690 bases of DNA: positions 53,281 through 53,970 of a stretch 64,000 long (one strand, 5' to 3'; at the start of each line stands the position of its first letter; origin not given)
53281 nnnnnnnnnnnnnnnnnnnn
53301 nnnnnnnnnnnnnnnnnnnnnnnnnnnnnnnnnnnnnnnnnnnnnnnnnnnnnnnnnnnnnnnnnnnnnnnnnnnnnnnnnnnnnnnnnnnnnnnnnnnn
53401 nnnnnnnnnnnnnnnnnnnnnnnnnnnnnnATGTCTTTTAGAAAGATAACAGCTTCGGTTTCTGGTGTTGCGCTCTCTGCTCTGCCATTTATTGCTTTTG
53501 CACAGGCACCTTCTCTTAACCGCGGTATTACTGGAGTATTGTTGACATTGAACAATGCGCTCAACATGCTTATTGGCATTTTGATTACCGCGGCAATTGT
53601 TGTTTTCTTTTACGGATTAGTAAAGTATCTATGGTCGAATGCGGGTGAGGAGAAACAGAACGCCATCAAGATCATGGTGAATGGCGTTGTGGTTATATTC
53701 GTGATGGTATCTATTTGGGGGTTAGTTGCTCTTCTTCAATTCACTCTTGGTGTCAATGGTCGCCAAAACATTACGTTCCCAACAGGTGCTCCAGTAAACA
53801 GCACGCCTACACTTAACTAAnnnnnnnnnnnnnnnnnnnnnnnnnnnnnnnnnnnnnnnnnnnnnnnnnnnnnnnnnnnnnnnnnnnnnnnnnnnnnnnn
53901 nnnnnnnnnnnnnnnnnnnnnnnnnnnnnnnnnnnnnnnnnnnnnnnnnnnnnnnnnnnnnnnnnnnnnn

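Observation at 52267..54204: Tandem array of five paralogous small proteins (signal peptide plus two TM helices) with VirB2/TrbC-pilin-like architecture, downstream of a methyltransferase and solute-binding-protein pair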

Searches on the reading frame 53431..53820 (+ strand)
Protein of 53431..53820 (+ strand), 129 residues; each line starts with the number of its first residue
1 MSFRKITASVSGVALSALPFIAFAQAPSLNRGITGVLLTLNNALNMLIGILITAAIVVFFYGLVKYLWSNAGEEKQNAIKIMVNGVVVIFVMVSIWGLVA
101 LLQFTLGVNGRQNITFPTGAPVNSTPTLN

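Call 3: search_protein_families(library=pfam, proteins=[window:53431-53820:+], max_evalue=1)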
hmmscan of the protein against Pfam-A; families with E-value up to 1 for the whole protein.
window:53431-53820:+ (129 aa): 8 families
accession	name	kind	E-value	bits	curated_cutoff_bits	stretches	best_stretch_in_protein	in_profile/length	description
PF18895.5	T4SS_pilin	-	3.1e-05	24.4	26.6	1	39-101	8-70/71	Type IV secretion system pilin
PF16962.11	ABC_export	-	0.0031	16.5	29.7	1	19-98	128-203/531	Putative ABC exporter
PF23689.1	YldA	-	0.11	13.2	27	1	42-59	3-20/29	YldA-like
PF05478.16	Prominin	-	0.16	10.5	34.3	1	70-114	453-497/799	Prominin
PF06570.16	DUF1129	-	0.18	11.8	29.1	1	35-103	98-172/207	Protein of unknown function (DUF1129)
PF20563.3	DUF6773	-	0.19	12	27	1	45-101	86-141/163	Family of unknown function (DUF6773)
PF20444.3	DUF6703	-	0.32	11.3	23.8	1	16-91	40-116/122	Family of unknown function (DUF6703)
PF05545.16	FixQ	-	0.39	11.1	29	0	48-70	10-32/49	Cbb3-type cytochrome oxidase component FixQ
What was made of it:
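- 53431..53820 (+): p4: the best-conserved pilin-family paralog, 129 aa, with a signal peptide (AFA|Q), a helical hairpin and the SIWG motif. It is the candidate major subunit. PF18895 at 24.4 bits (call 3).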

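Call 4: search_protein_families(library=ncbifam, proteins=[window:53431-53820:+], max_evalue=1)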
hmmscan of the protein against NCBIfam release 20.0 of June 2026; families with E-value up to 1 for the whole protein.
window:53431-53820:+ (129 aa): 4 families
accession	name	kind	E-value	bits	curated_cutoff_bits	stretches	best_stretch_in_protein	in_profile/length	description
NF045849.1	ICE_MMCAP2_0565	equivalog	0.0051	16.5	40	1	37-100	10-74/80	Mbov_0395 family pilin-like conjugal transfer protein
NF041554.1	SA1362_fam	subfamily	0.022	14.9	42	1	40-72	20-53/70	SA1362 family protein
NF052431.1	MusI_fam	subfamily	0.048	13.5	160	1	12-108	75-171/194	MusI family membrane protein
NF041560.1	T6SS_Burk_ExIF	subfamily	0.14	11.8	90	1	43-104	129-188/234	putative type VI secretion system effector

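Call 10: find_encoding_contigs(protein=window:53431-53820:+, flank=10000, max_places=6)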
Protein window:53431-53820:+ (129 aa): 7 contigs read that carry it; 1 place shown.
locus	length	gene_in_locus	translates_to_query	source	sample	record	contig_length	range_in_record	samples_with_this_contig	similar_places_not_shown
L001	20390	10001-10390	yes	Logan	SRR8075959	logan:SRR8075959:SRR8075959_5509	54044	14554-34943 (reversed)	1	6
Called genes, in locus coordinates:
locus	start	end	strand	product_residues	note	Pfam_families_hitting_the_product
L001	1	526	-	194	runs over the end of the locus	PF10502:Peptidase_S26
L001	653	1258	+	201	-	PF01195:Pept_tRNA_hydro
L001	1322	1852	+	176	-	PF07883:Cupin_2 (weak)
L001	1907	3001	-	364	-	PF00575:S1 (weak), PF21543:CvfB_2nd (faint), PF23459:S1_RRP5 (faint), PF21710:Spt6_S1 (faint), PF00575:S1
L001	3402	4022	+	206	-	PF13483:Lactamase_B_3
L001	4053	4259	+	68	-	-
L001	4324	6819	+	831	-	PF00521:DNA_topoisoIV, PF03989:DNA_gyraseA_C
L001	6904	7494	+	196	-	PF01135:PCMT, PF01269:Fibrillarin (weak), PF01209:Ubie_methyltran, PF05175:MTS, PF13847:Methyltransf_31, PF08241:Methyltransf_11, PF08242:Methyltransf_12, PF13649:Methyltransf_25, +1 more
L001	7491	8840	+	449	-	PF01547:SBP_bac_1, PF13416:SBP_bac_8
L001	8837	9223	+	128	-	PF18895:T4SS_pilin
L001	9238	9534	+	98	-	-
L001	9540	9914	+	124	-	-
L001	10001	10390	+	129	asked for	-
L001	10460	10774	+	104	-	-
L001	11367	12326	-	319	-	PF13793:Pribosyltran_N, PF00156:Pribosyltran, PF14572:Pribosyl_synth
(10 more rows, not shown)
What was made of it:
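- Checked: Independent gene calls on the same genome from another sample give the same five genes (call 10).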

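Call 11: find_homologous_proteins(query=window:53431-53817:+)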
Query window:53431-53817:+ (129 aa): 63 proteins with E <= 0.001 among 76 candidates.
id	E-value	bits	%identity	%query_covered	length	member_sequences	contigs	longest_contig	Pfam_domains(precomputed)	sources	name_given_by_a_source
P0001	4.6e-73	261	100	100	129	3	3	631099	-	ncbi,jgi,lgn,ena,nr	ncbi:hypothetical protein EBR66_01260 [bacterium]|nr:hypothetical protein [bacterium]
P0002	1.5e-45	172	69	98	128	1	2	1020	-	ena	-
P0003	2.4e-45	171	69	95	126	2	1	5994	-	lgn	-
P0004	4.4e-43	164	64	98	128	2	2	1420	-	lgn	-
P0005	8.1e-39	150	60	99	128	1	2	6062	-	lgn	-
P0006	8.2e-36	141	66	83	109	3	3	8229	-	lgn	-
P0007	4.2e-20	90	58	60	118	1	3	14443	PF18895.6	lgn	-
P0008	2.0e-18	84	49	95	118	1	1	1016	PF18895.6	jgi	jgi:ethanolamine transporter EutH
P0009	3.0e-18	84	54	67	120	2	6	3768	-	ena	-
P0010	3.4e-18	84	55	65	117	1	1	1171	-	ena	-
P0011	4.5e-18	83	47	89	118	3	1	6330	PF18895.6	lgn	-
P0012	6.8e-18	83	51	94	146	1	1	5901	PF18895.6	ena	-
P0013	7.1e-18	83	45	95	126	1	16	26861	-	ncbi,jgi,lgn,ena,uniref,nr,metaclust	ncbi:hypothetical protein A3A40_01280 [Candidatus Kaiserbacteria bacterium RIFCSPLOWO2_01_FULL_54_20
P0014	7.2e-18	83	50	74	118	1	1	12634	PF18895.6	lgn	-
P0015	8.0e-18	82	52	66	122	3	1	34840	PF18895.6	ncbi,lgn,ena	-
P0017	8.9e-18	82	50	82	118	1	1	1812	PF18895.6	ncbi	-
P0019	1.0e-17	82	49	84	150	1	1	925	PF18895.6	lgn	-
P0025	1.5e-17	82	47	74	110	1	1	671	PF18895.6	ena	-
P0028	1.9e-17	81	45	95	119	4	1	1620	PF18895.6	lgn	-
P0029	2.0e-17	81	51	82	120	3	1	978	PF18895.6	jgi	jgi:hypothetical protein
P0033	4.1e-17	80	48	94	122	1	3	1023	PF18895.6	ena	-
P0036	9.1e-17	79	50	84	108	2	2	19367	PF18895.6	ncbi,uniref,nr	ncbi:hypothetical protein A3C18_04170 [Candidatus Kaiserbacteria bacterium RIFCSPHIGHO2_02_FULL_54_1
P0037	1.6e-16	78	54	66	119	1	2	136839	-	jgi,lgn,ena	jgi:hypothetical protein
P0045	2.9e-16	77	52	65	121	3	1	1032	PF18895.6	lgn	-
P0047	4.7e-16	77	50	80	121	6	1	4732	PF18895.6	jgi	jgi:hypothetical protein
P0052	1.1e-15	76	49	80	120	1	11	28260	PF18895.6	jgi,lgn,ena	-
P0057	3.7e-15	74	57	53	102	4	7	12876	PF18895.6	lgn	-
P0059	1.7e-12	65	41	89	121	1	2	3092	PF18895.6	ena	-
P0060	1.9e-12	65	46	87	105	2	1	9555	PF18895.6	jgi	jgi:hypothetical protein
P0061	9.2e-9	53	38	87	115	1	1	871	PF18895.6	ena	-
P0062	1.2e-8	53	40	69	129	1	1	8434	PF18895.6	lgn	-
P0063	2.0e-6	46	42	59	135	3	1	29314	-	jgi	jgi:hypothetical protein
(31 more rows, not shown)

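Call 12: find_encoding_contigs(protein=P0037, flank=10000, max_places=3)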
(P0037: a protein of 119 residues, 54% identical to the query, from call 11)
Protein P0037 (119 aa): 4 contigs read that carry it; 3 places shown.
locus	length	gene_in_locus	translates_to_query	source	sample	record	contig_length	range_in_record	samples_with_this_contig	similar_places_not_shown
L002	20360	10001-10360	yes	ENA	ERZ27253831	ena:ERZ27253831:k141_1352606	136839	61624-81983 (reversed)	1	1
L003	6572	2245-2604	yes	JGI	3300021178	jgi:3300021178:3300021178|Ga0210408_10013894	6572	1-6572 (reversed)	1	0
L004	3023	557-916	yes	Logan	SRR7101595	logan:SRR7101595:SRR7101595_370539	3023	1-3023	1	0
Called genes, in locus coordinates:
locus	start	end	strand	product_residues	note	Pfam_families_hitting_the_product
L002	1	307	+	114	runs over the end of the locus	-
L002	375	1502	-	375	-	PF00575:S1 (weak), PF21543:CvfB_2nd (faint), PF23459:S1_RRP5 (faint), PF00575:S1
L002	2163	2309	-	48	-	-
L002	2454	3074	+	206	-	PF13483:Lactamase_B_3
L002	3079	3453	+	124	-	-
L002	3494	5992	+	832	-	PF00521:DNA_topoisoIV, PF03989:DNA_gyraseA_C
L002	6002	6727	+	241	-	-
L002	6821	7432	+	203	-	PF01135:PCMT (weak), PF13489:Methyltransf_23 (weak), PF01209:Ubie_methyltran, PF01728:FtsJ (weak), PF13847:Methyltransf_31, PF08241:Methyltransf_11, PF08242:Methyltransf_12, PF13649:Methyltransf_25, +2 more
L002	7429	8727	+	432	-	PF01547:SBP_bac_1, PF13416:SBP_bac_8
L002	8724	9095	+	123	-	PF04956:TrbC (weak), PF18895:T4SS_pilin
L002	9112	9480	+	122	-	-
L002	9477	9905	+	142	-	-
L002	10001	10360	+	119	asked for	-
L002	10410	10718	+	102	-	-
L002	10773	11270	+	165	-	-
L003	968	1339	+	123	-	PF04956:TrbC (weak), PF18895:T4SS_pilin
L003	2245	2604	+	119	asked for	-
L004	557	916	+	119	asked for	-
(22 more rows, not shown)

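Call 13: find_encoding_contigs(protein=P0013, flank=10000, max_places=3)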
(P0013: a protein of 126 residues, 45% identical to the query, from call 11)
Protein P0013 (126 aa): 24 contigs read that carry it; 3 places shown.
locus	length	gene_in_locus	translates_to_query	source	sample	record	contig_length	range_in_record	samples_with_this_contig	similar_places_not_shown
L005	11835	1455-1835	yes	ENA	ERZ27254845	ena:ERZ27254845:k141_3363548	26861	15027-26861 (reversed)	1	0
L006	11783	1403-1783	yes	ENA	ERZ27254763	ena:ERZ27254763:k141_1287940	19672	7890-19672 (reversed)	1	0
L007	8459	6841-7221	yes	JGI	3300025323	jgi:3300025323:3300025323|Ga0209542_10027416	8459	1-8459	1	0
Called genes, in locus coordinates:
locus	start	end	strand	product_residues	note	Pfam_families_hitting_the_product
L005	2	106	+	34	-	?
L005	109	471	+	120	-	PF18895:T4SS_pilin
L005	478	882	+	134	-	-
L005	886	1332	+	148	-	-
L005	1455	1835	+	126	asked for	-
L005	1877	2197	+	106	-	-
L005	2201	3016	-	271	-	PF01063:Aminotran_4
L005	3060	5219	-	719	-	PF05231:MASE1, PF00512:HisKA, PF02518:HATPase_c, PF00072:Response_reg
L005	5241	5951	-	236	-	PF00072:Response_reg, PF00486:Trans_reg_C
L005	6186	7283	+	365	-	PF16655:PhoD_N (faint), PF16656:Pur_ac_phosph_N (faint), PF00041:fn3 (faint), PF25059:FN3_DSCAM-DSCAML_C (faint)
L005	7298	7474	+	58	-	-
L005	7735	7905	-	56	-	-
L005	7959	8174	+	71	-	-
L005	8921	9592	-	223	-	PF14528:LAGLIDADG_3 (faint)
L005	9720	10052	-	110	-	PF02033:RBFA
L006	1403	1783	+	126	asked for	-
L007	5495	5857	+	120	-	PF18895:T4SS_pilin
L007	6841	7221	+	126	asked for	-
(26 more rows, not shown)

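Call 14: find_encoding_contigs(protein=P0015, flank=10000, max_places=3)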
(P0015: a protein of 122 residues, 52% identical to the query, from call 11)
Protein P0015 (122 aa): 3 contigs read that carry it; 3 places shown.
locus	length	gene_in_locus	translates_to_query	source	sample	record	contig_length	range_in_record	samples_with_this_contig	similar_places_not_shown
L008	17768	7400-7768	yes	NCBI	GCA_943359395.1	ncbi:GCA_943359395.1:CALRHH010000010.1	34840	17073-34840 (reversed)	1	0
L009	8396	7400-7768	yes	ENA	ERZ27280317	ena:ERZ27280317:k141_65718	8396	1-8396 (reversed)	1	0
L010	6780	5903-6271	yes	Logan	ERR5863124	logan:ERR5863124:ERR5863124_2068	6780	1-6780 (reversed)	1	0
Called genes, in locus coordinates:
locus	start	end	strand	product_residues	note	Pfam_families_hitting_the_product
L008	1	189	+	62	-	?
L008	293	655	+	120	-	-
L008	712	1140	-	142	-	-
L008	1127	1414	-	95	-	-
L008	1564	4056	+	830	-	PF00521:DNA_topoisoIV, PF03989:DNA_gyraseA_C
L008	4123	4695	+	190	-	PF13489:Methyltransf_23 (weak), PF01135:PCMT (weak), PF01209:Ubie_methyltran, PF13847:Methyltransf_31, PF13649:Methyltransf_25, PF08241:Methyltransf_11, PF08242:Methyltransf_12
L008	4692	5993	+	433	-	PF01547:SBP_bac_1, PF13416:SBP_bac_8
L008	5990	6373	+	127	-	PF04956:TrbC (weak), PF18895:T4SS_pilin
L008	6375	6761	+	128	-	-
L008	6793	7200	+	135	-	-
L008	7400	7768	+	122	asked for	PF18895:T4SS_pilin (weak)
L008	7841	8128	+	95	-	PF18895:T4SS_pilin (weak)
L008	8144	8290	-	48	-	-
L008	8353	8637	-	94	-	-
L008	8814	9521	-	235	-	PF01996:F420_ligase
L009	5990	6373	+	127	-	PF04956:TrbC (weak), PF18895:T4SS_pilin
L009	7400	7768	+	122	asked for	PF18895:T4SS_pilin (weak)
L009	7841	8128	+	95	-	PF18895:T4SS_pilin (weak)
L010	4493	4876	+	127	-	PF04956:TrbC (weak), PF18895:T4SS_pilin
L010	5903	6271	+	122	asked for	PF18895:T4SS_pilin (weak)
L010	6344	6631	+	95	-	PF18895:T4SS_pilin (weak)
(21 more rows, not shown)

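Call 26: find_encoding_contigs(protein=P0063, flank=10000, max_places=2)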
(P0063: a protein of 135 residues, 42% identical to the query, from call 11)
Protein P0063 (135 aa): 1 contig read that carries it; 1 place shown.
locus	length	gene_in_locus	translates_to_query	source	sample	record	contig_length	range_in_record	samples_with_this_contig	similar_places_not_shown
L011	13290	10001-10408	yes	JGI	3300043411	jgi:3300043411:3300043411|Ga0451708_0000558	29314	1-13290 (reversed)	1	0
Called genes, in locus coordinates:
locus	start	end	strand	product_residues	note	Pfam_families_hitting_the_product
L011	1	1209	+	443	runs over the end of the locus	PF02875:Mur_ligase_C (faint), PF21799:MurD-like_N (weak), PF08245:Mur_ligase_M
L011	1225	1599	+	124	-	-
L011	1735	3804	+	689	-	PF02518:HATPase_c, PF00204:DNA_gyraseB, PF01751:Toprim, PF00986:DNA_gyraseB_C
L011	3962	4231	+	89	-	-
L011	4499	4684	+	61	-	-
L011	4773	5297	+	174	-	-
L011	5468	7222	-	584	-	PF07973:tRNA_SAD, PF00587:tRNA-synt_2b, PF03129:HGTP_anticodon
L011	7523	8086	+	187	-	PF04011:LemA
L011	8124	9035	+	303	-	PF01435:Peptidase_M48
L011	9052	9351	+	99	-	-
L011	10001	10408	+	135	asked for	-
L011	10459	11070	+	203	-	PF18895:T4SS_pilin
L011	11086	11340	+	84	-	PF18895:T4SS_pilin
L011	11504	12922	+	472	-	PF00587:tRNA-synt_2b, PF03129:HGTP_anticodon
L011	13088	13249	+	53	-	PF00471:Ribosomal_L33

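Call 27: find_encoding_contigs(protein=P0052, flank=10000, max_places=2)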
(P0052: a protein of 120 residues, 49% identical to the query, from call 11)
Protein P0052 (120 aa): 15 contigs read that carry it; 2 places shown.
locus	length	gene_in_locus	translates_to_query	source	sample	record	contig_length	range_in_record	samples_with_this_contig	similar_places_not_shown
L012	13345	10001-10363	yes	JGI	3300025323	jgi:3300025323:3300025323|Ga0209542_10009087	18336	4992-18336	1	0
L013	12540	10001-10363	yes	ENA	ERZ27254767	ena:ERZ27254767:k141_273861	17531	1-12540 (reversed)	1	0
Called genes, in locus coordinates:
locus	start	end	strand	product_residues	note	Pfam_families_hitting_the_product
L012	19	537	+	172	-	PF01195:Pept_tRNA_hydro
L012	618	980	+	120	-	-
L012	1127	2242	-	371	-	PF23459:S1_RRP5 (faint), PF21543:CvfB_2nd (faint), PF21710:Spt6_S1 (faint), PF00575:S1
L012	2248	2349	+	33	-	-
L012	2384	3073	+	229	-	PF13483:Lactamase_B_3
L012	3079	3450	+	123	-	-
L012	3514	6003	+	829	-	PF00521:DNA_topoisoIV, PF03989:DNA_gyraseA_C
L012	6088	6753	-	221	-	PF01797:Y1_Tnp (weak)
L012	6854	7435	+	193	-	PF13489:Methyltransf_23, PF01135:PCMT (weak), PF01209:Ubie_methyltran, PF13847:Methyltransf_31, PF08241:Methyltransf_11, PF08242:Methyltransf_12, PF13649:Methyltransf_25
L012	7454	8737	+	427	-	PF01547:SBP_bac_1, PF13416:SBP_bac_8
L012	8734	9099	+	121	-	PF04956:TrbC, PF18895:T4SS_pilin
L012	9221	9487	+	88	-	-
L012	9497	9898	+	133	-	-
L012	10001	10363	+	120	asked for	PF18895:T4SS_pilin (weak)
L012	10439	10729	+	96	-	PF18895:T4SS_pilin (weak)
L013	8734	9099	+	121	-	PF04956:TrbC, PF18895:T4SS_pilin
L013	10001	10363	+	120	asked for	PF18895:T4SS_pilin (weak)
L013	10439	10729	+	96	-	PF18895:T4SS_pilin (weak)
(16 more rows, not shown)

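Call 28: find_encoding_contigs(protein=P0062, flank=10000, max_places=2)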
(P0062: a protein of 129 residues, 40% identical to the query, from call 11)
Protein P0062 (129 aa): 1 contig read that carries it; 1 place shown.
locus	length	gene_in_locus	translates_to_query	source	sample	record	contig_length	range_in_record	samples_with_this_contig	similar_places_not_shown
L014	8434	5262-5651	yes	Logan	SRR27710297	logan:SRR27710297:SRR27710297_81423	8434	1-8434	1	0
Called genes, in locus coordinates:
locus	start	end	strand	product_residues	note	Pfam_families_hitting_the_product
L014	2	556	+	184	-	?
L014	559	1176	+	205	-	-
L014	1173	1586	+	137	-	PF01451:LMWPc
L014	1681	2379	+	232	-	PF01797:Y1_Tnp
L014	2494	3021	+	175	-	PF01135:PCMT (weak), PF02475:TRM5-TYW2_MTfase (weak), PF05175:MTS (weak), PF13489:Methyltransf_23 (weak), PF01209:Ubie_methyltran, PF13847:Methyltransf_31, PF08241:Methyltransf_11, PF13649:Methyltransf_25, +2 more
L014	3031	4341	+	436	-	PF01547:SBP_bac_1, PF13416:SBP_bac_8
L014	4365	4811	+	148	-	PF18895:T4SS_pilin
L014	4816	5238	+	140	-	PF04956:TrbC (weak), PF18895:T4SS_pilin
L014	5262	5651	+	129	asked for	PF18895:T4SS_pilin (weak)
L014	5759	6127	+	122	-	PF18895:T4SS_pilin (weak)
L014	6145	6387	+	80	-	-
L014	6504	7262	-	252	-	-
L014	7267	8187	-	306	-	PF01145:Band_7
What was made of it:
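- On ABC-transporter substrate-binding protein (SBP_bac_1, MalE-like): The same holds in relatives (calls 12-14, 27, 28).
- The cassette appears in independent contigs (calls 12-14, 27, 28).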

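Call 43: search_protein_families(library=pfam, alignment_id=A4, max_evalue=0.001)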
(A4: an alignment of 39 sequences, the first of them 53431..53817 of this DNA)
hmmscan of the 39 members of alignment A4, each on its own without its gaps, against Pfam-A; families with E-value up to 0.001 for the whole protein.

A. member 1, window:53431-53817:+ (129 aa): 1 family
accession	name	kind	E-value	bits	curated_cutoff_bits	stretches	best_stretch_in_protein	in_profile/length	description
PF18895.5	T4SS_pilin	-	3.1e-05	24.4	26.6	1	39-101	8-70/71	Type IV secretion system pilin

B. families by the number of members that match (of 39 scanned): 2 families
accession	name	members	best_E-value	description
PF18895.5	T4SS_pilin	36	6.1e-09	Type IV secretion system pilin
PF00520.37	Ion_trans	2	3.3e-05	Ion transport protein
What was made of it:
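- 53431..53820 (+): 36/39 of its position group match PF18895 (call 43).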

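Call 45: search_solved_structures(query=A4, max_evalue=10)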
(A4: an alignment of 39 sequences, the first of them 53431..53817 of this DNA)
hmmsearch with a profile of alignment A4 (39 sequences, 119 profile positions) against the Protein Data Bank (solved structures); distinct sequences matched with E-value up to 10: 4.
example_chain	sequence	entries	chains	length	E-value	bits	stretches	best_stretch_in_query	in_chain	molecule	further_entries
8evm_A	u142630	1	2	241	1.6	11.7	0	61-92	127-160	Chlorophyll dimer protein designs, Special Pair 3 (SP3x)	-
8yq6_E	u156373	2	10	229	3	10.8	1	16-96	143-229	de novo designed ion channel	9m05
7vl8_R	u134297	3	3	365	6.5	9.8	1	39-85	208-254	C-C chemokine receptor type 1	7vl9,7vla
8yq5_E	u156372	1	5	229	7.2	9.6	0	15-96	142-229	de novo designed ion channel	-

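Call 58: predict_structure(alignment_id=A5)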
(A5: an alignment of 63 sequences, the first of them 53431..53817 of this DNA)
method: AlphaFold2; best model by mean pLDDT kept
length: 129 residues; sequences in the alignment: 63
mean_pLDDT: 70.9   pTM: 0.47
mean pLDDT of the five models: 70.9, 68.2, 66.3, 64.7, 63.0
residues with pLDDT >= 90: 33; 70-90: 37; 50-70: 34; < 50: 25
segments of 3 or more residues with pLDDT < 50: 1-5, 24-30, 118-122, 127-129
pLDDT, mean of each block of 10 residues (from residue 1): 50 54 48 64 83 92 91 86 93 89 74 49 46
secondary structure, 60 per line:
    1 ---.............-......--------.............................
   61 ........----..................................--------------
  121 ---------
elements in order: H4-16 H18-23 H32-68 H73-106
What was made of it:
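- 53431..53820 (+): The AlphaFold2 hairpin spans 32-68 and 73-106 with block pLDDT 83-93 (call 58).
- On Pfam PF18895 T4SS_pilin / PF04956 TrbC-VirB2: The AlphaFold2 hairpin for p4 is from call 58.
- AlphaFold2 helical hairpin for p4 (call 58).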

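Call 61: fold_search(model_id=the predicted structure, library=pdb)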
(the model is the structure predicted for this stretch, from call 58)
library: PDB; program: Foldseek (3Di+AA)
matches with E <= 10: 150; with E <= 0.001: 0
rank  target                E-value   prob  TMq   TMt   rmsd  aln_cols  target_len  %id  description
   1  5d2d_A                1.3e+00  0.80  0.39  0.23   7.8        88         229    8  Crystal structure of human 14-3-3 zeta in complex with CFTR R-domain peptide pS753-pS768 (released 2016-03-16)
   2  4o93_A                1.5e+00  0.63  0.40  0.52   5.5       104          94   15  Crystal structure of Thermus thermophilis transhydrogeanse domain II dimer (released 2014-12-31)
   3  3mq1_E                1.8e+00  0.57  0.43  0.53   5.2       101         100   10  Crystal Structure of Dust Mite Allergen Der p 5 (released 2010-06-02)
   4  5sv0_A                1.8e+00  0.20  0.31  0.19  11.9       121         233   16  Structure of the ExbB/ExbD complex from E. coli at pH 7.0 (released 2016-09-28)
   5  6ysl_C                1.9e+00  0.33  0.36  0.20  10.7        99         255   17  Structure of the flagellar MotAB stator complex from Bacillus subtilis (released 2020-08-12)
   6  4afl_D                2.1e+00  0.63  0.50  0.66   6.5        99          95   13  The crystal structure of the ING4 dimerization domain reveals the functional organization of the ING family of chromat (released 2012-02-22)
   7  1k40                  2.1e+00  0.28  0.35  0.35  16.5       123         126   10  crystal structure of the FAT domain of focal adhesion kinase (released 2002-02-06)
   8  5n5e_A                2.2e+00  0.69  0.42  0.54   9.7        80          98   10  Crystal structure of encapsulated ferritin domain from Pyrococcus furiosus PFC_05175 (released 2018-01-24)
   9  3s9o_A                2.2e+00  0.33  0.39  0.36  18.5       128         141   16  The Focal Adhesion Targeting (FAT) domain of the Focal Adhesion Kinase showing N-terminal interactions in cis (released 2012-06-06)
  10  7a0g_AAA              2.2e+00  0.13  0.26  0.12  11.7       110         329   17  Structure of the SmhB pore of the tripartite alpha-pore forming toxin, Smh, from Serratia marcescens. (released 2021-03-31)
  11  1ow6_A                2.3e+00  0.13  0.27  0.26  18.9       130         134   14  Paxillin LD4 motif bound to the Focal Adhesion Targeting (FAT) domain of the Focal Adhesion Kinase (released 2003-10-21)
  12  5n5e_D                2.6e+00  0.69  0.42  0.55   9.8        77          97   12  Crystal structure of encapsulated ferritin domain from Pyrococcus furiosus PFC_05175 (released 2018-01-24)
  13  9nfi                  2.6e+00  0.06  0.22  0.04  16.9       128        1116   15  Tuna P-glycoprotein Apo Conformation 1 (released 2025-06-04)
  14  6jqa_A                2.8e+00  0.51  0.45  0.63   4.5        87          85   20  Crystal structure of phyllogen, a phyllody inducing effector protein of phytoplasma. (released 2019-05-15)
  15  4o9p_A                2.8e+00  0.44  0.40  0.52   5.4       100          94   15  Crystal structure of Thermus thermophilis transhydrogeanse domain II dimer SeMet derivative (released 2014-06-11)
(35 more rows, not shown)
